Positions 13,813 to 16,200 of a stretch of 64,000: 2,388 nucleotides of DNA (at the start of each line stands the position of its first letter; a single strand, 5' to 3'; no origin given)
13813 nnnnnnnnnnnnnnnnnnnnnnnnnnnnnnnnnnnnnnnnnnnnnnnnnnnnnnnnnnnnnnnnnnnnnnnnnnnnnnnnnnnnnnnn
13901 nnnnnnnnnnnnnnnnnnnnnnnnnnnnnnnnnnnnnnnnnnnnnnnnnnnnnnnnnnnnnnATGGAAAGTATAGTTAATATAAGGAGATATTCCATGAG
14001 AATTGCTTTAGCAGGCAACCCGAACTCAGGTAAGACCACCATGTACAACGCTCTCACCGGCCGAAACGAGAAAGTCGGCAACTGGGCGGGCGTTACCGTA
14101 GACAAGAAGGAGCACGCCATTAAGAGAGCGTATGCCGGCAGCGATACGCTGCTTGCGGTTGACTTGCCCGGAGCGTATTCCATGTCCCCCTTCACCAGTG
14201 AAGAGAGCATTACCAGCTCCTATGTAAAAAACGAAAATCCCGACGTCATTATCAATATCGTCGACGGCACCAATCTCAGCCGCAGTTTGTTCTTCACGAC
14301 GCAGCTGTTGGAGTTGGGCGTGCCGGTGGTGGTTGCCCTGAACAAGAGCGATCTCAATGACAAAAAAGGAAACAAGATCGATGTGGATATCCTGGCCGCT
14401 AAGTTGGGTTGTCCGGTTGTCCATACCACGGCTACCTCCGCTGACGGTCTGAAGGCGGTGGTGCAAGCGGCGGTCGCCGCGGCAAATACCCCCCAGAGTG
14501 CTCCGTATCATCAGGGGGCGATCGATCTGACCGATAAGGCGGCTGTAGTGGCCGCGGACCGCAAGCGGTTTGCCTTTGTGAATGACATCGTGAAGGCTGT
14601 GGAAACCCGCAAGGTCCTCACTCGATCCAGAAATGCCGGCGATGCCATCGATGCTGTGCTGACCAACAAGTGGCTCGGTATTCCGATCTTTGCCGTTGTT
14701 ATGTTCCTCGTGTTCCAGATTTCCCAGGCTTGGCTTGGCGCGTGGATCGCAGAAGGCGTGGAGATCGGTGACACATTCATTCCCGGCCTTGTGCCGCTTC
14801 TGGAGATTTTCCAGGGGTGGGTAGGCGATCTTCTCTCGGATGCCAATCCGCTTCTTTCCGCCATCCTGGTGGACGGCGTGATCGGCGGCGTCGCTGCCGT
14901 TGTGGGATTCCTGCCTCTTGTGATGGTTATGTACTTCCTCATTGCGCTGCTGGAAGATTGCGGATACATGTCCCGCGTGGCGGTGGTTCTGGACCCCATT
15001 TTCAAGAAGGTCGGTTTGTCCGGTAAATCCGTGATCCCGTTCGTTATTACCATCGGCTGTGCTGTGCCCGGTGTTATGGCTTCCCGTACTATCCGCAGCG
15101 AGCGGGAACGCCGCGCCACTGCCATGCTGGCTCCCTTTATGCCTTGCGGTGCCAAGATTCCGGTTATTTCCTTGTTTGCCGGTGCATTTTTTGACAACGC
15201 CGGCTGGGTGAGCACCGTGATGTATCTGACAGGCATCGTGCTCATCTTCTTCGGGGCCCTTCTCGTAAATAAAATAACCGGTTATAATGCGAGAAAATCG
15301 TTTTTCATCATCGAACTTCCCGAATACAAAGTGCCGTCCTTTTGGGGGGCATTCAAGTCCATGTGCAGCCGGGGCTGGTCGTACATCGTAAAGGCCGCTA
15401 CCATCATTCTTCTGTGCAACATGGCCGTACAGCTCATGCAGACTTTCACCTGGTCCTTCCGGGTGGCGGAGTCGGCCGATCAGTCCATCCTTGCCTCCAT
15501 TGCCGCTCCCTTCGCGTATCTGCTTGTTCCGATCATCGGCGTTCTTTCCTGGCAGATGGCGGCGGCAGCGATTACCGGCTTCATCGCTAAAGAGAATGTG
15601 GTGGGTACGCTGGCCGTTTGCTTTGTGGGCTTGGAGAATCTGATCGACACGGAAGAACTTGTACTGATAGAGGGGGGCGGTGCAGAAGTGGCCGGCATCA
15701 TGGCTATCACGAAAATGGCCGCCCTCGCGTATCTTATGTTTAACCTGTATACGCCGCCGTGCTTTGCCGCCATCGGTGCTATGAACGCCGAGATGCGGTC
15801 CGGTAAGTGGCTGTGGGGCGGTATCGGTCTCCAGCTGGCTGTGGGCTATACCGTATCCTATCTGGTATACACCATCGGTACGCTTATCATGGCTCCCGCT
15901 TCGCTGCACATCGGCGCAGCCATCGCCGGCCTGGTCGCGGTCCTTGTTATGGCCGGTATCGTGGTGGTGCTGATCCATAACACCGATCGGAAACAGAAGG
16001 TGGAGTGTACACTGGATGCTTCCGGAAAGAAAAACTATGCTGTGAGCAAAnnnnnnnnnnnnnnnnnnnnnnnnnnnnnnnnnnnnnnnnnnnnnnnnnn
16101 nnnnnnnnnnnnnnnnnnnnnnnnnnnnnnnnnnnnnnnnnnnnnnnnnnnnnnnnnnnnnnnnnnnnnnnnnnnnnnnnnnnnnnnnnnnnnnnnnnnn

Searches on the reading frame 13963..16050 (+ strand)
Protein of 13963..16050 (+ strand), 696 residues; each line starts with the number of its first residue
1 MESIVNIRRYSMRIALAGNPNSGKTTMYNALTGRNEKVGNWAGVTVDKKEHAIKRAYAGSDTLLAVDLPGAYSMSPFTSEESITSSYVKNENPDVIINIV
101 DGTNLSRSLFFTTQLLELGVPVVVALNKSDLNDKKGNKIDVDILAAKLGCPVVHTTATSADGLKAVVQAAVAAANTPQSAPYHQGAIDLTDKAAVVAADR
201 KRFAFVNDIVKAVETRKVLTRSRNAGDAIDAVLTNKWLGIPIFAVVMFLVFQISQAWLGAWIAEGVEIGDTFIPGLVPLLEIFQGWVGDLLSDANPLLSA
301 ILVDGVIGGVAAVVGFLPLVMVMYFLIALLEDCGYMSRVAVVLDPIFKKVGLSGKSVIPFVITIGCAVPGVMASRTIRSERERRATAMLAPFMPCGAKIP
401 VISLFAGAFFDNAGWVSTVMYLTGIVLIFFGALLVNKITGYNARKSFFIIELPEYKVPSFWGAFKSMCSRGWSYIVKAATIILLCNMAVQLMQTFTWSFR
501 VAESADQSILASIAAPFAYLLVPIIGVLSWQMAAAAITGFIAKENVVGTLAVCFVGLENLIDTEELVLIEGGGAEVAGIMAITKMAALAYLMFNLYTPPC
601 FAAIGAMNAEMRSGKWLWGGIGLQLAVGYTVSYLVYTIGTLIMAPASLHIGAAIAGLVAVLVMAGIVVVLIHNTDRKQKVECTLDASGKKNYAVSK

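Call 15: search_protein_families(library=pfam, proteins=[window:13963-16050:+], max_evalue=0.001)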
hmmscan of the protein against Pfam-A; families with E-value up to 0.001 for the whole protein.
window:13963-16050:+ (696 aa): 7 families
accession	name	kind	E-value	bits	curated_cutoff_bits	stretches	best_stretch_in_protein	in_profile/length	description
PF02421.24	FeoB_N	-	2.6e-55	186.6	27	1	13-169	2-155/156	Ferrous iron transport protein B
PF07670.19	Gate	-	3.5e-24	85.7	29.6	2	314-409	2-104/104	Nucleoside recognition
PF01926.29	MMR_HSR1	-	3.5e-17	63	21.9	1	13-128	1-113/113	50S ribosome-binding GTPase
PF07664.17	FeoB_C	-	5.4e-12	45.7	26.6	1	419-470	3-54/54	Ferrous iron transport protein B C terminus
PF00009.33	GTP_EFTU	-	0.00029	20.9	26.5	0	14-172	6-184/188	Elongation factor Tu GTP binding domain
PF09439.16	SRPRB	-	0.00033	20.5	25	1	12-116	4-96/178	Signal recognition particle receptor beta subunit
PF03029.23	ATP_bind_1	-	0.0007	19.9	27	0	60-138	90-173/240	Conserved hypothetical ATP binding protein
